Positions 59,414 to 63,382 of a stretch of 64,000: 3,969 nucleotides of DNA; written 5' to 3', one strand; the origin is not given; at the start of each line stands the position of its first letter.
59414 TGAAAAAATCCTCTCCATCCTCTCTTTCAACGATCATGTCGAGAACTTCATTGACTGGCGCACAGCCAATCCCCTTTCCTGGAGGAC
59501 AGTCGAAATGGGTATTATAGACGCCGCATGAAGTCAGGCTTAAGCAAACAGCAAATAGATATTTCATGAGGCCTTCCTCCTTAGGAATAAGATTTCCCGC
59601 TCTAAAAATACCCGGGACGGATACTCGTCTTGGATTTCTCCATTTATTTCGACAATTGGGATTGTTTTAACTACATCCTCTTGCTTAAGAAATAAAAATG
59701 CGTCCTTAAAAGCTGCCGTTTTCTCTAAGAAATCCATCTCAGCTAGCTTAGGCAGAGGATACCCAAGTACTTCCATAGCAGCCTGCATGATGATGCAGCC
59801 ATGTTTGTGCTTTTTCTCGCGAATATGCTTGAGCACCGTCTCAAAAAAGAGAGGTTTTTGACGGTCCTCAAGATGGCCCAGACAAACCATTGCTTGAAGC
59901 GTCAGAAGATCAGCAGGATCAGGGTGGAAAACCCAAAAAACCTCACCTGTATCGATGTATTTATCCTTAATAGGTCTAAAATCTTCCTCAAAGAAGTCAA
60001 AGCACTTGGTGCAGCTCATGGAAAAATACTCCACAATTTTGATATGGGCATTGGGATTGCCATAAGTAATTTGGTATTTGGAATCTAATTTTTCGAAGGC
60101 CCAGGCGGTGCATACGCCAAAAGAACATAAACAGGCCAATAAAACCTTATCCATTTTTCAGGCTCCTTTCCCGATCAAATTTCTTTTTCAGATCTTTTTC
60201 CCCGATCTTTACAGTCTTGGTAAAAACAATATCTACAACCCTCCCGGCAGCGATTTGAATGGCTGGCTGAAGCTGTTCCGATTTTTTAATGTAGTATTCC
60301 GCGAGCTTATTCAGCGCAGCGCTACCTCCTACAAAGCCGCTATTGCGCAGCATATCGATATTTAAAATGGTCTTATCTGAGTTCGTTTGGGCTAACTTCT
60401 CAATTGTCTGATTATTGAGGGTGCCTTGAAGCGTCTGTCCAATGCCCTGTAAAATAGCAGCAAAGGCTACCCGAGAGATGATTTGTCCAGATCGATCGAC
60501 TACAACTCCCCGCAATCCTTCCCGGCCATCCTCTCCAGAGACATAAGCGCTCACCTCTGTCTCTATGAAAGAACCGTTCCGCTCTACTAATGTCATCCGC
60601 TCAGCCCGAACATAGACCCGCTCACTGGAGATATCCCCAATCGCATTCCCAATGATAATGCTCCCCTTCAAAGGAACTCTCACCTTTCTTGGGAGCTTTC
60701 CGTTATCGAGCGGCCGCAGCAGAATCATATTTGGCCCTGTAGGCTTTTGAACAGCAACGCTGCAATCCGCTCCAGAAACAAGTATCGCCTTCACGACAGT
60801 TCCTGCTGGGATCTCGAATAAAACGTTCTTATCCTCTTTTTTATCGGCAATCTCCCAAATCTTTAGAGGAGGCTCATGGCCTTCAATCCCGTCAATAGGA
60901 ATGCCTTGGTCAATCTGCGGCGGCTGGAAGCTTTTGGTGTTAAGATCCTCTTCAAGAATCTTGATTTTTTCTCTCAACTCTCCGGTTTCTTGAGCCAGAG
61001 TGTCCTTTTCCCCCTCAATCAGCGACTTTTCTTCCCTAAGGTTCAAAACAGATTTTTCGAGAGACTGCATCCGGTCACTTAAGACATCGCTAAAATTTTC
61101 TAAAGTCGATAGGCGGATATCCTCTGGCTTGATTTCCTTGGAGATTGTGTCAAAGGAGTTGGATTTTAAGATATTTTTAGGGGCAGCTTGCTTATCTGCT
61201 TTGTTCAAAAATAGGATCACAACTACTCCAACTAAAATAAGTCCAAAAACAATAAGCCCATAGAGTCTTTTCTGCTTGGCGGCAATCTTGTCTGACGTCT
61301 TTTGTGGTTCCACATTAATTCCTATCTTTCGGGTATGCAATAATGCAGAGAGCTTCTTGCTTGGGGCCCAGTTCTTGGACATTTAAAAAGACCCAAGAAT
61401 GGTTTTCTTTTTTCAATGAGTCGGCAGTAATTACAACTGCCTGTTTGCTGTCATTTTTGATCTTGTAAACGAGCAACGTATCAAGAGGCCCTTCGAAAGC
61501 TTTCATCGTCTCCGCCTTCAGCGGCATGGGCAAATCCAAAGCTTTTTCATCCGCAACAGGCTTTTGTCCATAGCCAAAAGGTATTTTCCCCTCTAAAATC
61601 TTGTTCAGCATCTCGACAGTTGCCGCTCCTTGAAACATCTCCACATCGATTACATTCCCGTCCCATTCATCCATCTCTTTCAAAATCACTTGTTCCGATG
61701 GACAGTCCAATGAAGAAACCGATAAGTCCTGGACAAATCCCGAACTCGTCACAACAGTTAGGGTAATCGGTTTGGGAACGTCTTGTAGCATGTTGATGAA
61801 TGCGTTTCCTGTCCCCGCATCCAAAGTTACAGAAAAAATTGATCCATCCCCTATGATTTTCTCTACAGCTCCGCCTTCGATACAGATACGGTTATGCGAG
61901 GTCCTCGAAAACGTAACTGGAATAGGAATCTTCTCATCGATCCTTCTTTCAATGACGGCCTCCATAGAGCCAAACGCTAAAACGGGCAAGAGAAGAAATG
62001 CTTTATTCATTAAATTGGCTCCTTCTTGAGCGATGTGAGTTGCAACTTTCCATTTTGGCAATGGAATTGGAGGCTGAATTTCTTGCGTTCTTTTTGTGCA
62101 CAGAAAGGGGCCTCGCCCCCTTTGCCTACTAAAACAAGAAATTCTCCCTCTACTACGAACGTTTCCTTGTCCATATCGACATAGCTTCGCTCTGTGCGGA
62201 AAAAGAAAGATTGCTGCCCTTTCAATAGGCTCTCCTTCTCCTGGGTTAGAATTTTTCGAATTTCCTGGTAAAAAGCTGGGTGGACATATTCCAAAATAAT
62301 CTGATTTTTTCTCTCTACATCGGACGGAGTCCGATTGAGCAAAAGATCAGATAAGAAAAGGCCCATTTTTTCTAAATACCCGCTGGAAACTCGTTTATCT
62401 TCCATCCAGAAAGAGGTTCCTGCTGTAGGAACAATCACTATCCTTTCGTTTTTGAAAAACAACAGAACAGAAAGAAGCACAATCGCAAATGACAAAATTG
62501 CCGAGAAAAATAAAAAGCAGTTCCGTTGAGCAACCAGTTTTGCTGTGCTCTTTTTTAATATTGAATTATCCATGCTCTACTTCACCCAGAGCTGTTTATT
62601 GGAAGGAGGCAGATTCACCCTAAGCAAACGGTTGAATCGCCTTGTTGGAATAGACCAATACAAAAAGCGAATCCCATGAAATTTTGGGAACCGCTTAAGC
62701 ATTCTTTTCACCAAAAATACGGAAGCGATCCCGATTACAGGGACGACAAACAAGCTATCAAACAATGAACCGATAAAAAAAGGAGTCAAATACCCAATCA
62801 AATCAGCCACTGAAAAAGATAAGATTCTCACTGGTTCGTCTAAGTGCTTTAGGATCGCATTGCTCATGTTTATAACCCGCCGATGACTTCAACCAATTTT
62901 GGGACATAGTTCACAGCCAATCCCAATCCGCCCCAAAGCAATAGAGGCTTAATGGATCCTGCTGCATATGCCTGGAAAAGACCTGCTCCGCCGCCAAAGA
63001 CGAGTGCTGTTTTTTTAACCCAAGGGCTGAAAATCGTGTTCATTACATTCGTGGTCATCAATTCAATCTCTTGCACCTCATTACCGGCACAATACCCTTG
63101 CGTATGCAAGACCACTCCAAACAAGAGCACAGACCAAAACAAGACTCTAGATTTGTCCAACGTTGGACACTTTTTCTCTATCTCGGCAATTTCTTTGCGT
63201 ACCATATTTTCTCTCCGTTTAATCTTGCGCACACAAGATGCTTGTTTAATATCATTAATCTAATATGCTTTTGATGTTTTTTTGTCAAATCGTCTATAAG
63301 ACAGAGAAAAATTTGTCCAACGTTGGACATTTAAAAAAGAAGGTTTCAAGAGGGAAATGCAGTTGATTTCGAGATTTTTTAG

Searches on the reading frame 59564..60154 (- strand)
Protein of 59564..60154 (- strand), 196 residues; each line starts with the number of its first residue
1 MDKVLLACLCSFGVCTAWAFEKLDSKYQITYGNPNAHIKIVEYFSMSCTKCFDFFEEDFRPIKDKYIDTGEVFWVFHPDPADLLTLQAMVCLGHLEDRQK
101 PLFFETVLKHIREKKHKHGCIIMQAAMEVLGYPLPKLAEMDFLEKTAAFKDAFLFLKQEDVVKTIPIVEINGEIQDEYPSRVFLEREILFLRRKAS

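Call 9: search_protein_families(library=pfam, proteins=[window:59564-60154:-], max_evalue=0.01)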
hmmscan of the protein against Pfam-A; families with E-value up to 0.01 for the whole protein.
window:59564-60154:- (196 aa): 1 family
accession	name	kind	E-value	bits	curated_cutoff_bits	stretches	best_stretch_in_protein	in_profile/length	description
PF13462.12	Thioredoxin_4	-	6.8e-14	52.8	23.2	1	26-128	3-104/165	Thioredoxin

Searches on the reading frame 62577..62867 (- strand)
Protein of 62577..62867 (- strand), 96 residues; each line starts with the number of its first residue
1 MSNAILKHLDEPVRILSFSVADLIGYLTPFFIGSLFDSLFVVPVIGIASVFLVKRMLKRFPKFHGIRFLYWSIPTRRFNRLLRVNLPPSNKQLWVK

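Call 30: find_encoding_contigs(protein=window:62577-62867:-, flank=10000, max_places=5)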
Protein window:62577-62867:- (96 aa): 2 contigs read that carry it; 2 places shown.
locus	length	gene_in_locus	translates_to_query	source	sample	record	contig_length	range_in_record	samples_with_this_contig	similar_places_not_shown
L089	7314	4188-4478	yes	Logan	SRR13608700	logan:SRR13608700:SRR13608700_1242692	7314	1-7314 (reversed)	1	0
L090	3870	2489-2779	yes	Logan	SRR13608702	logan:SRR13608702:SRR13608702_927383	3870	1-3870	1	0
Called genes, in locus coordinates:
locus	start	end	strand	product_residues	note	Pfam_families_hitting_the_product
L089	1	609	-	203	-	?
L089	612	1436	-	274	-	PF01656:CbiA, PF06564:CBP_BcsQ, PF10609:ParA (weak), PF13614:AAA_31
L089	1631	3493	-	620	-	PF00122:E1-E2_ATPase, PF00702:Hydrolase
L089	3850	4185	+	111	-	-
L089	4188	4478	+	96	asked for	PF07178:TraL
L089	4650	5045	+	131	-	PF05309:TraE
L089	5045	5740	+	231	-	PF06586:TraK_N, PF23536:TraK_C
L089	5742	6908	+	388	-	PF03743:TrbI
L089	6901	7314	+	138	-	?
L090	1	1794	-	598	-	?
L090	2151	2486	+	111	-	-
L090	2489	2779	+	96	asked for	PF07178:TraL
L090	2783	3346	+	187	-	PF05309:TraE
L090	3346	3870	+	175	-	?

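Call 31: search_protein_families(library=pfam, proteins=[L089:1-609:-, L089:612-1436:-], max_evalue=0.1)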
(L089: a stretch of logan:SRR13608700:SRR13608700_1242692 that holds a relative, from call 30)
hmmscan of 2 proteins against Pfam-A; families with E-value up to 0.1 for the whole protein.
L089:1-609:- (203 aa): 1 family
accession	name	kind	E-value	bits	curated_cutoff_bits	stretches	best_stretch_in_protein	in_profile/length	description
PF03677.18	UPF0137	-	1.7e-45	156.2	34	1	26-202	31-200/237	Uncharacterised protein family (UPF0137)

L089:612-1436:- (274 aa): 8 families
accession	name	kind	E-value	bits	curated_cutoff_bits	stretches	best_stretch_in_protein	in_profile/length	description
PF13614.12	AAA_31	-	1.1e-40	139.9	27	1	1-172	1-170/177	AAA domain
PF01656.29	CbiA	-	3.2e-20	72.8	25.4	1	4-226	1-123/125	CobQ/CobB/MinD/ParA nucleotide binding domain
PF06564.18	CBP_BcsQ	-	9.1e-10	38.9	21.3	1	1-245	1-230/234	Cellulose biosynthesis protein BcsQ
PF10609.15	ParA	-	1.8e-06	28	27.1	1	2-181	4-171/246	NUBPL iron-transfer P-loop NTPase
PF07015.17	VirC1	-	3.4e-05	23.7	24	1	1-43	1-42/231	VirC1 protein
PF00142.24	Fer4_NifH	-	0.0004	20.4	25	0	170-246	169-242/271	4Fe-4S iron sulfur cluster binding proteins, NifH/frxC family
PF02374.21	ArsA_ATPase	-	0.0053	16.5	24.3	1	6-47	5-45/305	Anion-transporting ATPase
PF09140.17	MipZ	-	0.0064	16.3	20.7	0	2-42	1-40/262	ATPase MipZ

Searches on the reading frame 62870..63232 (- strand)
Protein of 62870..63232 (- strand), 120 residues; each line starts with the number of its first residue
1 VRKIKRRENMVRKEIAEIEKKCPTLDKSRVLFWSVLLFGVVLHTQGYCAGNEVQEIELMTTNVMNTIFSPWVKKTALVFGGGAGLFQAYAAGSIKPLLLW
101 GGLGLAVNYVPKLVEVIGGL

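Call 9: search_protein_families(library=pfam, proteins=[window:62870-63232:-], max_evalue=0.01)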
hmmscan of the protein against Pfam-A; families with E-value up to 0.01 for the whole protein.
window:62870-63232:- (120 aa): 0 families
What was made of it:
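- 62870..63205 (-): traA (propilin-like, 111 aa), first gene of the proximal operon traA-L-E-K-B-dsbC-V-C-W-trbC. There is no Pfam hit (call 9), so the name rests on position and on the homologues.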

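Call 51: find_homologous_proteins(query=window:62870-63205:-, max_evalue=0.00001)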
Query window:62870-63205:- (111 aa): 26 proteins with E <= 0.00001 among 39 candidates.
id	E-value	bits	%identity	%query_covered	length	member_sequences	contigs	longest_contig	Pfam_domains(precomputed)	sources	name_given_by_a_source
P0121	2.6e-67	242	100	100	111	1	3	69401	-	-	-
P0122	1.4e-66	240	99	100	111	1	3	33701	-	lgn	-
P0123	4.2e-58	212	85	100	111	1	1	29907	-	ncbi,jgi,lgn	-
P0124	1.2e-56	208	84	100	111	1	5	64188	-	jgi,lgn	jgi:hypothetical protein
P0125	1.6e-56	207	84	100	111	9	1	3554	-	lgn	-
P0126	3.0e-55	203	82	100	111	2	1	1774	-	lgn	-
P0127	3.6e-49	183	74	95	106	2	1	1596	-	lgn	-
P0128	2.9e-48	181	74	99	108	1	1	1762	-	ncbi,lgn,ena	-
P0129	9.7e-47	176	71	100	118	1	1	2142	-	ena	-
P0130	3.9e-46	174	74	100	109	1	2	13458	-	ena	-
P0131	6.8e-42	160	74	90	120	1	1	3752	-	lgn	-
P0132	9.3e-42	160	69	99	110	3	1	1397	-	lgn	-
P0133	1.6e-40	156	72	90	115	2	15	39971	-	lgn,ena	-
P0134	3.7e-40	154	68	99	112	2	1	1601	-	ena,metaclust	metaclust:\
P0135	7.9e-40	153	64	99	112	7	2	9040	-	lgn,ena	-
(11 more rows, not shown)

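Call 52: find_encoding_contigs(protein=P0123, flank=10000, max_places=2)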
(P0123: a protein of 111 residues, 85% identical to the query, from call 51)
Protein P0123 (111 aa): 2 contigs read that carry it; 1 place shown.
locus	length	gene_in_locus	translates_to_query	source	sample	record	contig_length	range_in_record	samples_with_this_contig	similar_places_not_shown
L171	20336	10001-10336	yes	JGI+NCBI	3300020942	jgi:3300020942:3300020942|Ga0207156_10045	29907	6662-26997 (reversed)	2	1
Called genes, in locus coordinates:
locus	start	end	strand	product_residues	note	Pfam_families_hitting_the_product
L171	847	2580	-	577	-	-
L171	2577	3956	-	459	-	PF00772:DnaB, PF03796:DnaB_C, PF06745:ATPase (faint)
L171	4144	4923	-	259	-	PF03677:UPF0137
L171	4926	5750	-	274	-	PF01656:CbiA, PF06564:CBP_BcsQ, PF10609:ParA (weak), PF13614:AAA_31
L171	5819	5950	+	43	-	-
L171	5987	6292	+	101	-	-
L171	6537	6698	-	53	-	-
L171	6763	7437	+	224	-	PF01177:Asp_Glu_race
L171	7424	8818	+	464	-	PF00474:SSF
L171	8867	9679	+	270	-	-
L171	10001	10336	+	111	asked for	-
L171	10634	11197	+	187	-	PF05309:TraE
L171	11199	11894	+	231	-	PF06586:TraK_N, PF23536:TraK_C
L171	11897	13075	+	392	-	PF03743:TrbI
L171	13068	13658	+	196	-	PF13462:Thioredoxin_4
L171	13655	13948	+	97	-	-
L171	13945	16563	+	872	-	PF11130:TraC_F_IV, PF12846:AAA_10, PF19044:P-loop_TraG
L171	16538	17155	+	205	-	-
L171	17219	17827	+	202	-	-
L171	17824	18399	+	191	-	PF09673:TrbC_Ftype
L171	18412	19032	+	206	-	-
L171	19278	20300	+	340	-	PF02338:OTU (faint)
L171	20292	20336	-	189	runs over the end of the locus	-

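Call 53: find_encoding_contigs(protein=P0124, flank=10000, max_places=4)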
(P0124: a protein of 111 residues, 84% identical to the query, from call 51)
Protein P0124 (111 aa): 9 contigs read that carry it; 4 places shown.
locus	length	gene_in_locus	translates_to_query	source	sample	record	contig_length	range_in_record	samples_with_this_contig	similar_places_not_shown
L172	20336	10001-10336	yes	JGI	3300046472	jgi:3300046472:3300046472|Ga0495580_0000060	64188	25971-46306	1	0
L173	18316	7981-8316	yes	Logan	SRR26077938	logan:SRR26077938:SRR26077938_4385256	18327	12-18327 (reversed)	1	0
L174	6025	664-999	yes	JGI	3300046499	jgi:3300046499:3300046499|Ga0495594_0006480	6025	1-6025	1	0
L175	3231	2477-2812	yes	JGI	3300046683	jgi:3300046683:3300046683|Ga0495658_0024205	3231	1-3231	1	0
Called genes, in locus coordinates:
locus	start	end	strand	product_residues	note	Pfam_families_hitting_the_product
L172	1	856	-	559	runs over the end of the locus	PF09820:AAA-ATPase_like, PF08011:PDDEXK_9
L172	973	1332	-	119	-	-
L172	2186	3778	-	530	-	-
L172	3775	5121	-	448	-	PF03796:DnaB_C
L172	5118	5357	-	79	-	PF12728:HTH_17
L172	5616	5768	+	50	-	-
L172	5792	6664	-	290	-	PF08843:AbiEii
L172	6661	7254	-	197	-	PF13338:AbiEi_4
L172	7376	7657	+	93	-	PF01527:HTH_Tnp_1 (weak)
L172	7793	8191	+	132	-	-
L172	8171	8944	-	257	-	PF03677:UPF0137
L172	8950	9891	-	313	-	PF01656:CbiA, PF06564:CBP_BcsQ, PF10609:ParA (faint), PF13614:AAA_31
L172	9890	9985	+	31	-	-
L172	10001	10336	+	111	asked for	-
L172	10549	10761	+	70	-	-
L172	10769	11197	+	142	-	PF05309:TraE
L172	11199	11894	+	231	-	PF06586:TraK_N, PF23536:TraK_C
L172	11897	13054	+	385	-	PF03743:TrbI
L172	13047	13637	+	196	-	PF13462:Thioredoxin_4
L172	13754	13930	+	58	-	-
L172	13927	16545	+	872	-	PF11130:TraC_F_IV, PF12846:AAA_10, PF19044:P-loop_TraG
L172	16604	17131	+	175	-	-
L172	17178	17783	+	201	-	-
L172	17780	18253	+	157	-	PF09673:TrbC_Ftype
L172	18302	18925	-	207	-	PF02661:Fic (weak)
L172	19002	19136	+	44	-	-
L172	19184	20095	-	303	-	-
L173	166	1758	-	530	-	-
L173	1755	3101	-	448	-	PF03796:DnaB_C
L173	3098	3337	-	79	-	PF12728:HTH_17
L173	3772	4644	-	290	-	PF08843:AbiEii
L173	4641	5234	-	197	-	PF13338:AbiEi_4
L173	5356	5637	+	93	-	PF01527:HTH_Tnp_1 (weak)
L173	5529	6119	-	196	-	-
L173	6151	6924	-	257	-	PF03677:UPF0137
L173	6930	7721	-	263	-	PF01656:CbiA, PF06564:CBP_BcsQ, PF10609:ParA (weak), PF13614:AAA_31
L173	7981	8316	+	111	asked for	-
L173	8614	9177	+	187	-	PF05309:TraE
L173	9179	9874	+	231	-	PF06586:TraK_N, PF23536:TraK_C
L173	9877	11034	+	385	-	PF03743:TrbI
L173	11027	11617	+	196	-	PF13462:Thioredoxin_4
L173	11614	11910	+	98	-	-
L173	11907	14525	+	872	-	PF11130:TraC_F_IV, PF12846:AAA_10, PF19044:P-loop_TraG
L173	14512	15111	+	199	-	-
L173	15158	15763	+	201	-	-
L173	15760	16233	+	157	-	PF09673:TrbC_Ftype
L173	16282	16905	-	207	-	PF02661:Fic (weak)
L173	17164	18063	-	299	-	-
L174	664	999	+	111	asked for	-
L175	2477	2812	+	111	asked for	-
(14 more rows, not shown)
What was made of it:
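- On SXT/R391-IncA/C style modular tra regions with cargo hotspots: A second slot lies upstream of PtraA (calls 30, 52, 53).
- Upstream of PtraA this is a P-type ATPase in the window, a racemase and an SSF transporter in L171, and nothing in L172 (calls 30, 52, 53). Logan contigs break at the block (L173, call 53).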

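Call 57: search_protein_families(library=pfam, proteins=[L172:5118-5357:-, L172:18302-18925:-, L172:19184-20095:-], max_evalue=0.001)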
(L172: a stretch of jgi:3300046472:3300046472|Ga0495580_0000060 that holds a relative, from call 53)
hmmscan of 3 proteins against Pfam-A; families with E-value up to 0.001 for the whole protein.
L172:5118-5357:- (79 aa): 1 family
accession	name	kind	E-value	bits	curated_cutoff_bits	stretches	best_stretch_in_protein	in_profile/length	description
PF12728.13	HTH_17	-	9.2e-08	32.7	27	1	29-78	3-50/51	Helix-turn-helix domain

L172:18302-18925:- (207 aa): 1 family
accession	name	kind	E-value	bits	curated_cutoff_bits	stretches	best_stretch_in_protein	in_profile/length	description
PF02661.23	Fic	-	2e-07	32.2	24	1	69-144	25-89/93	Fic/DOC family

L172:19184-20095:- (303 aa): 0 families

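Call 72: search_protein_families(library=ncbifam, proteins=[window:62870-63205:-], max_evalue=0.01)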
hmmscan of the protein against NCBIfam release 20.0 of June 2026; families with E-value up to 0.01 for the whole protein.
window:62870-63205:- (111 aa): 0 families

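Call 74: find_encoding_contigs(protein=P0122, flank=6000, max_places=3)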
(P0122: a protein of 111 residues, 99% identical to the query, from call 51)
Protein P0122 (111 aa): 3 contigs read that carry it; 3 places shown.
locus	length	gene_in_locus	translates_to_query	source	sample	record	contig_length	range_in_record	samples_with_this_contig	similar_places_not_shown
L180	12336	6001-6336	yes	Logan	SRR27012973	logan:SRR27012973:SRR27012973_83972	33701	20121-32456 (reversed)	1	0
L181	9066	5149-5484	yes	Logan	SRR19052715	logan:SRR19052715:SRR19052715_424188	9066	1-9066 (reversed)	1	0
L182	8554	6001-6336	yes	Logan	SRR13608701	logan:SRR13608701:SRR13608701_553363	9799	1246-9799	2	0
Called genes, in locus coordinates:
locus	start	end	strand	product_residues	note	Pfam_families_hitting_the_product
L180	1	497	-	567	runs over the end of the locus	-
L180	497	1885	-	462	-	PF00772:DnaB, PF03796:DnaB_C, PF06745:ATPase (weak)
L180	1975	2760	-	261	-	PF03677:UPF0137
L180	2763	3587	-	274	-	PF01656:CbiA, PF06564:CBP_BcsQ, PF10609:ParA (weak), PF13614:AAA_31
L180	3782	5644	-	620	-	PF00122:E1-E2_ATPase, PF00702:Hydrolase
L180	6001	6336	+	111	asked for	-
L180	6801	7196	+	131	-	PF05309:TraE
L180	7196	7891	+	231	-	PF06586:TraK_N, PF23536:TraK_C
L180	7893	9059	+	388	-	PF03743:TrbI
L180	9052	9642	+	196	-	PF13462:Thioredoxin_4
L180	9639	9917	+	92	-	-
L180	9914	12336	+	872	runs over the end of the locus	PF11130:TraC_F_IV, PF12846:AAA_10, PF19044:P-loop_TraG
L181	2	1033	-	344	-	?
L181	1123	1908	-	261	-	PF03677:UPF0137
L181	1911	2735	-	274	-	PF01656:CbiA, PF06564:CBP_BcsQ, PF10609:ParA (weak), PF13614:AAA_31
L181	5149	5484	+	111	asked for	-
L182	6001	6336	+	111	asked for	-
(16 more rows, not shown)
